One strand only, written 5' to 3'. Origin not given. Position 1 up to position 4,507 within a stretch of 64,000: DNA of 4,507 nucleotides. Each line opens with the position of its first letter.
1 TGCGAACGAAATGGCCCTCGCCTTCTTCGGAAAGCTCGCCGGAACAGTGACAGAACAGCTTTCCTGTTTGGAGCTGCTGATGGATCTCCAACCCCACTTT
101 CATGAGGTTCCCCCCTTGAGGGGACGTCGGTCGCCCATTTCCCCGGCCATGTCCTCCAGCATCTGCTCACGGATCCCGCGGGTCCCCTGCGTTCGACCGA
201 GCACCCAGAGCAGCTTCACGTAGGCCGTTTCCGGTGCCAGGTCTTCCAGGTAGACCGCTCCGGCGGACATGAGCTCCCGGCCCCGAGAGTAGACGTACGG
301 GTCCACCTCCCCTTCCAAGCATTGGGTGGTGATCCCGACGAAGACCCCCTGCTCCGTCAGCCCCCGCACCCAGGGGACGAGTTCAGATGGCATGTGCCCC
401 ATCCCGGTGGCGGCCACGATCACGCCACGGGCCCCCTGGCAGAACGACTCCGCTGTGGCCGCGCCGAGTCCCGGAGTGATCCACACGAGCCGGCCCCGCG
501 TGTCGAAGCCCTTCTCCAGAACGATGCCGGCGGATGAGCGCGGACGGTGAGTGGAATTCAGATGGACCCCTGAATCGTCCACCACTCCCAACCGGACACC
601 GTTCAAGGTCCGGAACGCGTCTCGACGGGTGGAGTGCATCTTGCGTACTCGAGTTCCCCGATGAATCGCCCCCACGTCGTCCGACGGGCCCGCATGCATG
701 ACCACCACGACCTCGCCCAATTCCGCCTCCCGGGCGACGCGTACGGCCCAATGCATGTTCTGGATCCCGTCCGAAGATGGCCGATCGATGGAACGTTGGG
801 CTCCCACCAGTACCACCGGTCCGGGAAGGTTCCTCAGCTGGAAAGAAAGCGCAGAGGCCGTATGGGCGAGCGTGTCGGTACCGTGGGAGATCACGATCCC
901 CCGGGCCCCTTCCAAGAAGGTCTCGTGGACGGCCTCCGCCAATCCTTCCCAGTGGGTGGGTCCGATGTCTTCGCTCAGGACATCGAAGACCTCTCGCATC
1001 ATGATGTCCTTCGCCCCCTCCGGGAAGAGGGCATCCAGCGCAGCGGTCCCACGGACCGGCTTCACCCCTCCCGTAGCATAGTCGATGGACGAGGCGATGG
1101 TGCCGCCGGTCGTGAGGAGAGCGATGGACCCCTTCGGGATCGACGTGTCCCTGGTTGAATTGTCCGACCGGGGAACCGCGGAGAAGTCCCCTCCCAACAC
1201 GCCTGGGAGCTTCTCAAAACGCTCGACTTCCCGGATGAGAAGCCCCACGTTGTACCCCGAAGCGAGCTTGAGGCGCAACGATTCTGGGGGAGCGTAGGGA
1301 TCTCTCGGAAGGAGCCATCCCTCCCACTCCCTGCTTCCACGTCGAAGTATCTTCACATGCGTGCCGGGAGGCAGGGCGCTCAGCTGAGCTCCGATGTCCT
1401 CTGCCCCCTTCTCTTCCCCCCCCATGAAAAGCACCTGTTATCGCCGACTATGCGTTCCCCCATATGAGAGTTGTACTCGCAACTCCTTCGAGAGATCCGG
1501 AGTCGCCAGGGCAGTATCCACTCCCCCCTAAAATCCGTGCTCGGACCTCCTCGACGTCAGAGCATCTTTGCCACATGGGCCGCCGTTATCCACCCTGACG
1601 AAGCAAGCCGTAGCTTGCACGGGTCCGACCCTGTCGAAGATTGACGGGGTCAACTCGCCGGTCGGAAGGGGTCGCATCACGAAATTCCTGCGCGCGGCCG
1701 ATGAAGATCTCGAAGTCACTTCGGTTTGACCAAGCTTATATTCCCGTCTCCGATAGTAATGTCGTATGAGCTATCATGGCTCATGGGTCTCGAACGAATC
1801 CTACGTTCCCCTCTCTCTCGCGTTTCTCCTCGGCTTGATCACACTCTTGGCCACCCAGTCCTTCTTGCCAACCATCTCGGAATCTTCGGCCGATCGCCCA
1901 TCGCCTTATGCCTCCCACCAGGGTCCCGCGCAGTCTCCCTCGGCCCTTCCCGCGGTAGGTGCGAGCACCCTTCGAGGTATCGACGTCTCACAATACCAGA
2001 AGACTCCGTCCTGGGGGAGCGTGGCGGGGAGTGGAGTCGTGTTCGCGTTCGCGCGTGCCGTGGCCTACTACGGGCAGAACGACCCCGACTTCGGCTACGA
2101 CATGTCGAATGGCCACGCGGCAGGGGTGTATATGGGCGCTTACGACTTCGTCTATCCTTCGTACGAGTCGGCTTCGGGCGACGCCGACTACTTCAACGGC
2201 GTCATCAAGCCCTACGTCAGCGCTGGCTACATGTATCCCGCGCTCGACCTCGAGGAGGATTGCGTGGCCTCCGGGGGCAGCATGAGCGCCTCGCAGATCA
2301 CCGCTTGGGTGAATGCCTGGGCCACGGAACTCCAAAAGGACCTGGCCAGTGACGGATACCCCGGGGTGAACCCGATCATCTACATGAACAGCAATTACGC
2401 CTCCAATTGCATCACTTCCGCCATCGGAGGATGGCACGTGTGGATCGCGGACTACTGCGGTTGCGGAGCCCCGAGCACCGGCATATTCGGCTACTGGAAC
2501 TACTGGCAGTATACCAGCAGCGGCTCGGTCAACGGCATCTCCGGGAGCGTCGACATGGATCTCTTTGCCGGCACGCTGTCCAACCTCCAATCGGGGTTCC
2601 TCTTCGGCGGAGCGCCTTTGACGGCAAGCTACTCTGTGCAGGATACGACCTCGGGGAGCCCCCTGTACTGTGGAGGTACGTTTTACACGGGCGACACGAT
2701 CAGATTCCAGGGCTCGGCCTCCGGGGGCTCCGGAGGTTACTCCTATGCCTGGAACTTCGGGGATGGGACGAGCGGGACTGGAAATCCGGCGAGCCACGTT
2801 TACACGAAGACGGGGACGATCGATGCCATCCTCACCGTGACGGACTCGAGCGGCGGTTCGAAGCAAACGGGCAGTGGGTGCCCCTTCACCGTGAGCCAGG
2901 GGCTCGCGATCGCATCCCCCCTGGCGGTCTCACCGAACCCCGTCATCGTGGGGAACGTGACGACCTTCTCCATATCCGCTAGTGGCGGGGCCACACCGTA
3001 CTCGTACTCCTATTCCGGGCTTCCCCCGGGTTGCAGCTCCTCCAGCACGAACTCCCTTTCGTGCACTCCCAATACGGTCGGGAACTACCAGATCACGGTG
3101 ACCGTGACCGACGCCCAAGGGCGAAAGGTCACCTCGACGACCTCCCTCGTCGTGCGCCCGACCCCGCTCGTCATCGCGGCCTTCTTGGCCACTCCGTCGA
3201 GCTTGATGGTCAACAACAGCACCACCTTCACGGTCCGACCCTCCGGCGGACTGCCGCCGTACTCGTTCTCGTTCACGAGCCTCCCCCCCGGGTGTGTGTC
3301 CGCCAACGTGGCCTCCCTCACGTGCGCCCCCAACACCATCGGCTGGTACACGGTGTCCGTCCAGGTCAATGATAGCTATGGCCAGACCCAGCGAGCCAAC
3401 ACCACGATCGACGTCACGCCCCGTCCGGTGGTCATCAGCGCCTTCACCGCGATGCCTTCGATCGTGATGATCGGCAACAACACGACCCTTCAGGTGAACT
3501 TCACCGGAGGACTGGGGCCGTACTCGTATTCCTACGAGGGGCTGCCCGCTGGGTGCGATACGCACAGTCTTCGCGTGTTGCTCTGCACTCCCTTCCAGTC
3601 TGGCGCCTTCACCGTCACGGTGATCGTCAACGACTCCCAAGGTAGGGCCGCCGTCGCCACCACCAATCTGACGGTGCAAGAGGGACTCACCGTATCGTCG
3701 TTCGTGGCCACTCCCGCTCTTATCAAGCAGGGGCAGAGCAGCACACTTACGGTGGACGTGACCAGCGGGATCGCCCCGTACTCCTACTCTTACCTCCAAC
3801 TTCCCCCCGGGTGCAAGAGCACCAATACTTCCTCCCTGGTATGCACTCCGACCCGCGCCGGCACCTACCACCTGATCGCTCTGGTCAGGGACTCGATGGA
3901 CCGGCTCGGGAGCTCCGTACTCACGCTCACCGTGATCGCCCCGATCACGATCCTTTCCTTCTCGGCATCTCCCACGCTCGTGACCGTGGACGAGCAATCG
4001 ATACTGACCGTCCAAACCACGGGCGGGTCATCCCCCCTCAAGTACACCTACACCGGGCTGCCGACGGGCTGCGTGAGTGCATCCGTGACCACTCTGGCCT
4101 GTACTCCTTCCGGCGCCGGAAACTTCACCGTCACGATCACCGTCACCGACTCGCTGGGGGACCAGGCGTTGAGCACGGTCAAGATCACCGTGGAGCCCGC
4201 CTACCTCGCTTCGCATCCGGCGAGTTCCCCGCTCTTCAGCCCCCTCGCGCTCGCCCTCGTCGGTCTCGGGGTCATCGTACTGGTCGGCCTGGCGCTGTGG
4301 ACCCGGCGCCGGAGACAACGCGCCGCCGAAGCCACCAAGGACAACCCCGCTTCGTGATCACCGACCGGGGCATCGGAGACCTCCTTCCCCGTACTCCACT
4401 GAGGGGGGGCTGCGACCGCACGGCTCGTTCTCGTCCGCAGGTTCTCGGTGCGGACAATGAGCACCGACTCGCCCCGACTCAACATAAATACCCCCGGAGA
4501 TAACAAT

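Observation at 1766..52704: One Cys-pair Ig-like stalk module (~86 aa, at least 17 copies) shared by four giant C-terminally anchored surface proteins with unrelated heads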

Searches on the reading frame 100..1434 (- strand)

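Call 18: search_protein_families(library=pfam, proteins=[window:100-1434:-], max_evalue=0.00001)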
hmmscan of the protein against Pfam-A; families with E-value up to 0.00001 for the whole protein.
window:100-1434:- (444 aa): 3 families
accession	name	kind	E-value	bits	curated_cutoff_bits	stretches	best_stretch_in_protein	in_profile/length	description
PF00710.25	Asparaginase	-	2.6e-53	180.8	22.5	1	104-295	2-190/193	Asparaginase, N-terminal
PF17763.6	Asparaginase_C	-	1.4e-23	83.4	34.6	1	319-425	7-114/114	Glutaminase/Asparaginase C-terminal domain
PF18195.6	GatD_N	-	3.6e-08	33.1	25.7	1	23-72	3-50/54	GatD N-terminal domain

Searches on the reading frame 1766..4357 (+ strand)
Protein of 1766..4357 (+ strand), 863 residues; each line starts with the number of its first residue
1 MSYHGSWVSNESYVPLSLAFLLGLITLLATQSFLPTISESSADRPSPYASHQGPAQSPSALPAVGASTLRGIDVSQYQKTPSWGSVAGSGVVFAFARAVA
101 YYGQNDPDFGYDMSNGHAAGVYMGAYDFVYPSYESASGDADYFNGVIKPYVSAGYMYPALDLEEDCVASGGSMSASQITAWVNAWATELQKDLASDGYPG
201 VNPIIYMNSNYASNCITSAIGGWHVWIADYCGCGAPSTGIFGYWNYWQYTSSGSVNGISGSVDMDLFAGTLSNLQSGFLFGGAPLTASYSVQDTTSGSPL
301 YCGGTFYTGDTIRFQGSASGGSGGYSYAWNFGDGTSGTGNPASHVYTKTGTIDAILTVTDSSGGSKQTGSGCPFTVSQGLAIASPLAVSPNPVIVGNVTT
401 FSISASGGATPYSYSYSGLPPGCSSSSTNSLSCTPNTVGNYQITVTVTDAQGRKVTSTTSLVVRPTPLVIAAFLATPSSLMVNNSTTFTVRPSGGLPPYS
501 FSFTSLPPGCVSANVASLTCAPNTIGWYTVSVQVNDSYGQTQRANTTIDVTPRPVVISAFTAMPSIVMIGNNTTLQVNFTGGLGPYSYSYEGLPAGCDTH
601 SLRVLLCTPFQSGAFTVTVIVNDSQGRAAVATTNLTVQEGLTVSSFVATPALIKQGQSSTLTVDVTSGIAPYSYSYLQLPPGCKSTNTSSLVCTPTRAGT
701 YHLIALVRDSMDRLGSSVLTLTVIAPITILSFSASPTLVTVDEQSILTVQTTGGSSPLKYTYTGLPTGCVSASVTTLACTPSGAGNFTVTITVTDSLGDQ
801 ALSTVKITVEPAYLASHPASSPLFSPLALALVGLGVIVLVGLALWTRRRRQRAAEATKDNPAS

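Call 7: search_protein_families(library=pfam, proteins=[window:1766-4357:+], max_evalue=0.01)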
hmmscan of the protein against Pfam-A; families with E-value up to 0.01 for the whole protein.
window:1766-4357:+ (863 aa): 12 families
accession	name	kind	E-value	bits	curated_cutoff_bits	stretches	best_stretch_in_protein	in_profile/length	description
PF01183.26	Glyco_hydro_25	-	1.9e-26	93.9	27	1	72-258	1-180/180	Glycosyl hydrolases family 25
PF00801.26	PKD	-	1.3e-23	83.3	23.5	2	305-368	10-75/80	PKD domain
PF18911.6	PKD_4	-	4.7e-21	75.1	27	1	308-368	16-78/85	PKD domain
PF22352.2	K319L-like_PKD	-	4.6e-07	30.2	27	0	423-463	44-84/84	K319L-like, PKD domain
PF05345.18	He_PIG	-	1e-06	29.5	24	1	391-463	17-95/96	Putative Ig domain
PF07495.19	Y_Y_Y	-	2.1e-05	24.8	26.6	1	409-463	7-62/65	Y_Y_Y domain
PF19077.6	Big_13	-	2.2e-05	25.3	27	0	437-462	73-99/102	Bacterial Ig-like domain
PF20164.4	GspA_SrpA_N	-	0.00012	22.9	27.4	0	768-810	70-112/117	GspA/SrpA SigLec-like domain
PF16403.11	Bact_surface_Ig-like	-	0.00082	19.8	27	0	436-458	44-66/71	Bacterial surface protein, Ig-like domain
PF15418.12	DUF4625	-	0.0013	19.5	27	0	438-461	105-128/131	Domain of unknown function (DUF4625)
PF06832.18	BiPBP_C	-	0.0017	18.7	26.8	0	400-455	34-86/90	Penicillin-Binding Protein C-terminus Family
PF13750.12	Big_3_3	-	0.003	17.7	27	0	439-469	122-152/157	Bacterial Ig-like domain (group 3)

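Call 22: find_encoding_contigs(protein=window:1766-4357:+, flank=2000, max_places=4)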
Protein window:1766-4357:+ (863 aa): 2 contigs read that carry it; 2 places shown.
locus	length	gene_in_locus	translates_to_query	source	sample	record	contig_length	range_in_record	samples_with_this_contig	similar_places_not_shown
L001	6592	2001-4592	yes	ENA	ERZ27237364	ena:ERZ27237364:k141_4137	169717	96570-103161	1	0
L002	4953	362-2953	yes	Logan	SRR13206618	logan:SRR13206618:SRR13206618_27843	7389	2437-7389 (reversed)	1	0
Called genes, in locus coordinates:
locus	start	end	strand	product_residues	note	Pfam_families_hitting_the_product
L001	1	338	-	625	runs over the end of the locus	PF02934:GatB_N, PF02637:GatB_Yqey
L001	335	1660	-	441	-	PF18195:GatD_N, PF00710:Asparaginase, PF17763:Asparaginase_C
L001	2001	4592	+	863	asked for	PF07495:Y_Y_Y (faint), PF01183:Glyco_hydro_25, PF00801:PKD, PF18911:PKD_4, PF22352:K319L-like_PKD (faint), PF19077:Big_13 (faint), PF05345:He_PIG (weak)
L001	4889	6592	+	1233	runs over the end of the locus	PF03065:Glyco_hydro_57, PF00801:PKD (weak), PF18911:PKD_4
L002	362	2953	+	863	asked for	PF07495:Y_Y_Y (faint), PF01183:Glyco_hydro_25, PF00801:PKD, PF18911:PKD_4, PF22352:K319L-like_PKD (faint), PF19077:Big_13 (faint), PF05345:He_PIG (weak)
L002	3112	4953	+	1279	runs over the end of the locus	PF03065:Glyco_hydro_57, PF00801:PKD (weak), PF18911:PKD_4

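Call 48: search_protein_families(library=ncbifam, proteins=[window:1766-4357:+], max_evalue=0.01)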
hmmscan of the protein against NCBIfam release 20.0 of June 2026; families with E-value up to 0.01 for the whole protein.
window:1766-4357:+ (863 aa): 3 families
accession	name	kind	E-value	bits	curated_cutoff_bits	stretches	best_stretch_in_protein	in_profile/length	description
NF012211.1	tand_rpt_95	domain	9.3e-08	31.9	90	0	430-465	51-86/98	tandem-95 repeat protein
NF058578.1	CPR_pilus_PamR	equivalog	0.0013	17.6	300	0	310-364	166-228/297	pilus system RbmA-like protein PamR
NF033932.1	LapB_rpt_80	domain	0.0067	16.7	45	0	785-809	1-24/83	LapB repeat-containing protein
